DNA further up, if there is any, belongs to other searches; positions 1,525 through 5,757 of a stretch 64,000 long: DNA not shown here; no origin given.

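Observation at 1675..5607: Copper exporter fused to its potential client: CopA P1B-ATPase, an extra TM helix, a complete NirK-type nitrite reductase module and a His/Cys-rich tail in a single ORF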

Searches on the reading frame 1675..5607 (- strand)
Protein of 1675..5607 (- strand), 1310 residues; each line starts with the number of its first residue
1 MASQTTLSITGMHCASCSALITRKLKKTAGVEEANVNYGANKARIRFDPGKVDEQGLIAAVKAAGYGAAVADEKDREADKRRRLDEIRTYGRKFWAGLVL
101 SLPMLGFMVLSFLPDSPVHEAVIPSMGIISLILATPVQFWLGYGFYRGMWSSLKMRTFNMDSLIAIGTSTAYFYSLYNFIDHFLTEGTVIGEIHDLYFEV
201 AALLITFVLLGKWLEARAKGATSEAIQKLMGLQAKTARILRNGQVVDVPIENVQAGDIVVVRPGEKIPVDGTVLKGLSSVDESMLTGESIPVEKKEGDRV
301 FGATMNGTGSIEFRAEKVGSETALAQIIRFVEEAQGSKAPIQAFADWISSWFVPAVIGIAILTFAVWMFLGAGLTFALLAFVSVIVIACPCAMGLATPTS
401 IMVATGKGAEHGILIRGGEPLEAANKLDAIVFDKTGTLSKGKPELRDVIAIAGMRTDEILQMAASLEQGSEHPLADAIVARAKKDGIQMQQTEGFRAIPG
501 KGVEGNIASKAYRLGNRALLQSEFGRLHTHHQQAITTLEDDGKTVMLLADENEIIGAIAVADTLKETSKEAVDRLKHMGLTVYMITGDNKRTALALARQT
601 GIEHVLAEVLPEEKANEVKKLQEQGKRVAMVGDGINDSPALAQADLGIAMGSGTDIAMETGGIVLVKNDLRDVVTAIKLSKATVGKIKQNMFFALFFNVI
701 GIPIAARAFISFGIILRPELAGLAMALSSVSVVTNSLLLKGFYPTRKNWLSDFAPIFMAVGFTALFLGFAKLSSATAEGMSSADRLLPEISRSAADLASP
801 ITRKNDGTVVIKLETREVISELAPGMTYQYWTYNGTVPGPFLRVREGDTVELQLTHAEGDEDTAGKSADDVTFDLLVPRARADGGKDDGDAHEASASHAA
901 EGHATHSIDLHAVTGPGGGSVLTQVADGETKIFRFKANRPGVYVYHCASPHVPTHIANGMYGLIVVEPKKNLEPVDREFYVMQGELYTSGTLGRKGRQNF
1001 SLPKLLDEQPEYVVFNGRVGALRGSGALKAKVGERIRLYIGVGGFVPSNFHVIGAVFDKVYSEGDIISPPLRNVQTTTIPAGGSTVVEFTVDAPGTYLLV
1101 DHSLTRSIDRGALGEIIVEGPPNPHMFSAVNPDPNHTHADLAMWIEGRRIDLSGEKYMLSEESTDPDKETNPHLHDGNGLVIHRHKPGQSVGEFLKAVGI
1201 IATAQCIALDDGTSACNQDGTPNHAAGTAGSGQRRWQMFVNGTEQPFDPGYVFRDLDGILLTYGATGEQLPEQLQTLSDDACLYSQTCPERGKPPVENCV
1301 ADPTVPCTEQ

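Call 4: search_protein_families(library=pfam, proteins=[window:1675-5607:-], max_evalue=0.01)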
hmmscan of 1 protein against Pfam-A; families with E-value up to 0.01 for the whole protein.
window:1675-5607:- (1310 aa): 6 families
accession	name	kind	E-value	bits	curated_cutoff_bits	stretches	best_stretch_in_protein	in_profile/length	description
PF00122.25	E1-E2_ATPase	-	2.4e-62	210.1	28.1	1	232-411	2-181/181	E1-E2 ATPase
PF00702.32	Hydrolase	-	8.2e-38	131.2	26.4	1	428-645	2-191/191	haloacid dehalogenase-like hydrolase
PF00403.32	HMA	-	3.2e-13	50.3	24.8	1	6-66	1-61/62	Heavy-metal-associated domain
PF07732.21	Cu-oxidase_3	-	3.9e-13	50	21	1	825-855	12-42/119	Multicopper oxidase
PF07731.20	Cu-oxidase_2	-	1.6e-10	41.3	20.4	1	923-969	93-136/137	Multicopper oxidase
PF08282.18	Hydrolase_3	-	3.1e-05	24.3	20.9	1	619-669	197-247/255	haloacid dehalogenase-like hydrolase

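Call 5: search_protein_families(library=ncbifam, proteins=[window:1675-5607:-], max_evalue=0.01)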
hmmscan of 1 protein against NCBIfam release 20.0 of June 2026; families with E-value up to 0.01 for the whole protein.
window:1675-5607:- (1310 aa): 41 families (the best 25 are shown)
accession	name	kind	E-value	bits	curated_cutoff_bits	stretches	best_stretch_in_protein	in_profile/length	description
TIGR01525.1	ATPase-IB_hvy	subfamily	2.1e-200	667.3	346.25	1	160-739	1-560/560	heavy metal translocating P-type ATPase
NF007952.0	PRK10671.1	equivalog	1.3e-196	655.4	1316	1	6-744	106-836/838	copper-exporting P-type ATPase CopA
TIGR01511.1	ATPase-IB1_Cu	subfamily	2.1e-188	627.6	397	1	142-740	2-542/542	copper-translocating P-type ATPase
NF008262.1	PRK11033.1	equivalog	2e-132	443.1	1005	2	200-697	197-691/731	zinc/cadmium/mercury/lead-transporting ATPase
TIGR01512.1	ATPase-IB2_Cd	subfamily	5.6e-124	414.5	313.5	2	198-489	18-290/494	cadmium family heavy metal-translocating P-type ATPase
NF033775.1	P_type_ZntA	exception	4.6e-115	385.6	1240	2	200-699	202-694/732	Zn(II)/Cd(II)/Pb(II) translocating P-type ATPase ZntA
TIGR01494.1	ATPase_P-type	subfamily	3e-94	316.1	62.3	1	204-708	2-463/478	HAD-IC family P-type ATPase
TIGR02376.1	Cu_nitrite_red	equivalog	1.6e-89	300.5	296.3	2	889-1131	66-323/326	copper-containing nitrite reductase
TIGR01497.1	kdpB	equivalog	2.9e-65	220.7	527.9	1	200-681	69-564/675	potassium-transporting ATPase subunit KdpB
TIGR01647.1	ATPase-IIIA_H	equivalog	2.3e-53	181.5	615.5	2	202-604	63-483/755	plasma-membrane proton-efflux P-type ATPase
NF010609.0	PRK14010.1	equivalog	6.6e-52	176.6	1323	1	202-666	70-544/673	K(+)-transporting ATPase subunit B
TIGR01517.1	ATPase-IIB_Ca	equivalog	6.9e-42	143.6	507.05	2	552-705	533-707/882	calcium-translocating P-type ATPase, PMCA-type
TIGR01116.1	ATPase-IIA1_Ca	equivalog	6.4e-36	123.8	703.4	2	553-693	456-611/799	calcium-translocating P-type ATPase, SERCA-type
TIGR01522.1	ATPase-IIA2_Ca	equivalog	7.8e-35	119.9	798.3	3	605-705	567-668/854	calcium-transporting P-type ATPase, PMR1-type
TIGR01657.1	P-ATPase-V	hypoth_equivalog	1.9e-32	111.8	618.25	4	211-295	206-291/1055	ATP13A2 family polyamine export P-type ATPase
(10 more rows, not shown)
